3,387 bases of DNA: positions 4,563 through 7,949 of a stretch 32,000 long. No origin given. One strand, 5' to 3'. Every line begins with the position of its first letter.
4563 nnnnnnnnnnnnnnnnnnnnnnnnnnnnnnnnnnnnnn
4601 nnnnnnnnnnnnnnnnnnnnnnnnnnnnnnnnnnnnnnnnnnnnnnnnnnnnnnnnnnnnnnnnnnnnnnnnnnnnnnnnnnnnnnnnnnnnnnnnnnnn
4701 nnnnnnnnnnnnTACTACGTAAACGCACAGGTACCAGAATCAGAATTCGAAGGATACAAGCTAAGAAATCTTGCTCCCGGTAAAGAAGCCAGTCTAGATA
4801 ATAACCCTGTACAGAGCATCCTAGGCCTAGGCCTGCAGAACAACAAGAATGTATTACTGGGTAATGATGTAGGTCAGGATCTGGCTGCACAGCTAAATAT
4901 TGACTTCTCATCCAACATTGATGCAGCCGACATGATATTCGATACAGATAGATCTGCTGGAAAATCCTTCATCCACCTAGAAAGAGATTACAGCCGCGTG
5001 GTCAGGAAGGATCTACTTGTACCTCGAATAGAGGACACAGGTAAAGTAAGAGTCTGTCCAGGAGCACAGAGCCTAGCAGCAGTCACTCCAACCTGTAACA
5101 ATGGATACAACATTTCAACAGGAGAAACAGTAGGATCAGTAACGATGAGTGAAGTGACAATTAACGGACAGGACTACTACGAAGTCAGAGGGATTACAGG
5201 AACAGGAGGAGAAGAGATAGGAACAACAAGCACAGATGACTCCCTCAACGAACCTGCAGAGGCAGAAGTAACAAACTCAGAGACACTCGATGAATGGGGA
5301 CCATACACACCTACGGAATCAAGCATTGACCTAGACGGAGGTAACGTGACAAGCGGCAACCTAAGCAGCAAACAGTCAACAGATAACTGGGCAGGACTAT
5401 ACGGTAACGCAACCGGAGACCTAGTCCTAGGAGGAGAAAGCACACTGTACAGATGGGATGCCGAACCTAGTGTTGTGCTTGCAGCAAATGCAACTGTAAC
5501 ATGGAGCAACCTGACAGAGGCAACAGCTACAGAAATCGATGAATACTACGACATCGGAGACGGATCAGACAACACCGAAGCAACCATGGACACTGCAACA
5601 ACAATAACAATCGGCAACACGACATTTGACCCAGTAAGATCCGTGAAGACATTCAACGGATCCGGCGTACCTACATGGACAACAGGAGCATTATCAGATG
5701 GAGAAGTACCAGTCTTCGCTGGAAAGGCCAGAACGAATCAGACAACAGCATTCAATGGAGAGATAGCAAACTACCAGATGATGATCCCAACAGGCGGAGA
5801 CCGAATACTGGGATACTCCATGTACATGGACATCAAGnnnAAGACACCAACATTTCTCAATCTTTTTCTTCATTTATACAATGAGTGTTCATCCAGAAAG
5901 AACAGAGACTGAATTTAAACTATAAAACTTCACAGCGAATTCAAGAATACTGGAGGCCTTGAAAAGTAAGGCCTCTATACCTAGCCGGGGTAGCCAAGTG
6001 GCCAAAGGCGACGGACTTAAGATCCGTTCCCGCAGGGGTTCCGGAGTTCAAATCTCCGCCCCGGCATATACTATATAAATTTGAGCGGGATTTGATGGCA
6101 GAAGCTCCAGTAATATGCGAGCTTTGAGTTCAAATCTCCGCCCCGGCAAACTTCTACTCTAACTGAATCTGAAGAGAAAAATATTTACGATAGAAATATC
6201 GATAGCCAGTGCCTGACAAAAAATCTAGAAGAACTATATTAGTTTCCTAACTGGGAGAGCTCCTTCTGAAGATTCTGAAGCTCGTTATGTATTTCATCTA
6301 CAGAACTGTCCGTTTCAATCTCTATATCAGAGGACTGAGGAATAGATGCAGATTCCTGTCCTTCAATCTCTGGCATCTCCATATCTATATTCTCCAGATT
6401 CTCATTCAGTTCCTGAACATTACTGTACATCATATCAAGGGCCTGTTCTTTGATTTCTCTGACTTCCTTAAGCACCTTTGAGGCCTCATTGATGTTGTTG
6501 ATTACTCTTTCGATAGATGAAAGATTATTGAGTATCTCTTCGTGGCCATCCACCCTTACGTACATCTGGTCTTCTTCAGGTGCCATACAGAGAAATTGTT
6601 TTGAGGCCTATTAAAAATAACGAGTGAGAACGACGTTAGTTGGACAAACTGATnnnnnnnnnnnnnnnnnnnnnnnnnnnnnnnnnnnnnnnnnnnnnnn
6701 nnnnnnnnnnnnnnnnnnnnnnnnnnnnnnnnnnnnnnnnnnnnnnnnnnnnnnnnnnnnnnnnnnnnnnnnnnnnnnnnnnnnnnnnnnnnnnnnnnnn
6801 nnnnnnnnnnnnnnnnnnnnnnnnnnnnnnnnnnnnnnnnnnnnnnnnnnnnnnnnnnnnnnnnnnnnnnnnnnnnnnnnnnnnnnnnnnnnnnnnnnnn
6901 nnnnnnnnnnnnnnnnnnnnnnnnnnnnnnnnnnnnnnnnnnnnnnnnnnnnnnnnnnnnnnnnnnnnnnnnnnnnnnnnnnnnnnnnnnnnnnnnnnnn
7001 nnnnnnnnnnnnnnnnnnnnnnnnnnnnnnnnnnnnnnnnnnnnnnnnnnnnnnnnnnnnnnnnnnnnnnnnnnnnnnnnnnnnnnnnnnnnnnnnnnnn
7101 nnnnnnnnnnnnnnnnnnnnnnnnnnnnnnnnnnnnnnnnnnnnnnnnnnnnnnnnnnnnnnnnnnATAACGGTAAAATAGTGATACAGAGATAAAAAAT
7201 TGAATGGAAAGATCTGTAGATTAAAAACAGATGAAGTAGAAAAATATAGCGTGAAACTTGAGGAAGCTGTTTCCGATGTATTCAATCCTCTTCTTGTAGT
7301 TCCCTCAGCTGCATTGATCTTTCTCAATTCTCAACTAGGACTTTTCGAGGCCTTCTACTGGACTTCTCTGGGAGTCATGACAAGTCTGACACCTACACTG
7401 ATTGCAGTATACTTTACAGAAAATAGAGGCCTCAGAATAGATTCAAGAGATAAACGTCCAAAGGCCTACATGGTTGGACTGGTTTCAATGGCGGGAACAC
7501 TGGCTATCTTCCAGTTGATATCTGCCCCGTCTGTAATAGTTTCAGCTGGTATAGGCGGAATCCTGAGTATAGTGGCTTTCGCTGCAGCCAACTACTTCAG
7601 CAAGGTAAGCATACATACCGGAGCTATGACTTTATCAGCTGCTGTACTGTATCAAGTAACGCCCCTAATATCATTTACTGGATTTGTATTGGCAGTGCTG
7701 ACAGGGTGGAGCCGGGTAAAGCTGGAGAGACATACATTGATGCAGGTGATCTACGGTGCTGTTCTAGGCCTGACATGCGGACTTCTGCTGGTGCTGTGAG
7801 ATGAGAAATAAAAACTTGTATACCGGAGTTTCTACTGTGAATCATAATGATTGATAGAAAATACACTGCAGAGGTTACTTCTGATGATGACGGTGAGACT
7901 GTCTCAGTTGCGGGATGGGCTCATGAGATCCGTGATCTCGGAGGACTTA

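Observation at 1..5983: The first giant surface-protein gene is a compositional outlier: the AGGCCT density collapses and codon usage switches exactly at tRNA-Leu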

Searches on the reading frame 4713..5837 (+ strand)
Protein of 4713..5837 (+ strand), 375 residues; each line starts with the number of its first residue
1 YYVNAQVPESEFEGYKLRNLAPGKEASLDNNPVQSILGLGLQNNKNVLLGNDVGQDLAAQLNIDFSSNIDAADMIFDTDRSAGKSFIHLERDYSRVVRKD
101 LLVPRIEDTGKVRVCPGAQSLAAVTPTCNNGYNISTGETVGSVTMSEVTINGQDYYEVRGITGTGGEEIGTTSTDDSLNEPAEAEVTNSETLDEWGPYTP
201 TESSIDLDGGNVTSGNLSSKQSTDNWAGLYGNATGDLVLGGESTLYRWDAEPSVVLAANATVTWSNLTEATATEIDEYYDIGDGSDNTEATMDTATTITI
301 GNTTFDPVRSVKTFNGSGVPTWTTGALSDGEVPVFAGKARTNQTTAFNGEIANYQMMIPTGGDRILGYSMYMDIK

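Call 77: predict_structure(alignment_id=A4)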
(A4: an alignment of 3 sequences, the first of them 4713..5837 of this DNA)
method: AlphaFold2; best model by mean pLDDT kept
length: 375 residues; sequences in the alignment: 3
mean_pLDDT: 30.2   pTM: 0.21
mean pLDDT of the five models: 30.2, 29.3, 29.0, 26.3, 26.2
residues with pLDDT >= 90: 0; 70-90: 0; 50-70: 11; < 50: 364
segments of 3 or more residues with pLDDT < 50: 1-65, 67-144, 158-375
pLDDT, mean of each block of 10 residues (from residue 1): 26 28 28 23 28 41 45 39 34 40 39 31 36 36 49 49 26 26 21 24 28 27 23 21 22 24 33 39 29 28 26 26 31 28 22 24 23 20
secondary structure, 60 per line:
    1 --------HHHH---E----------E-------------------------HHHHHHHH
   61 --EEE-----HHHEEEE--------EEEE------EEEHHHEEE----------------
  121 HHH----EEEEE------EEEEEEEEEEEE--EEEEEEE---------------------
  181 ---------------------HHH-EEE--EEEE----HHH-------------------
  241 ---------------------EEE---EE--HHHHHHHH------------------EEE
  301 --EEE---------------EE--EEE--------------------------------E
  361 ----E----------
elements in order: H9-12 H53-60 E63-65 E74-77 E86-89 E96-98 E102-104 E128-132 E139-150 E153-159 E206-208 E211-214 E262-264 H272-279 E298-300 E303-305 E325-327

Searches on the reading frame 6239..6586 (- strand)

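Call 12: search_protein_families(library=pfam, proteins=[window:6239-6586:-], max_evalue=0.01)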
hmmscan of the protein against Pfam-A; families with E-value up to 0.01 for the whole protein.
window:6239-6586:- (115 aa): 1 family
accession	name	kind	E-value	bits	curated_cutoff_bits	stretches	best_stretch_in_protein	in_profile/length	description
PF09561.16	RE_HpaII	-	0.0032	17.3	25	1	27-78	179-232/359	HpaII restriction endonuclease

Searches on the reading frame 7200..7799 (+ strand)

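Call 12: search_protein_families(library=pfam, proteins=[window:7200-7799:+], max_evalue=0.01)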
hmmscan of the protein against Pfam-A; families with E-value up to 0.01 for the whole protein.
window:7200-7799:+ (199 aa): 1 family
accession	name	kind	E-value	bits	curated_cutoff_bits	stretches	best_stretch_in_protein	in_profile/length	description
PF01569.27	PAP2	-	6.4e-07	29.6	27.2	1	134-198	50-122/130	PAP2 superfamily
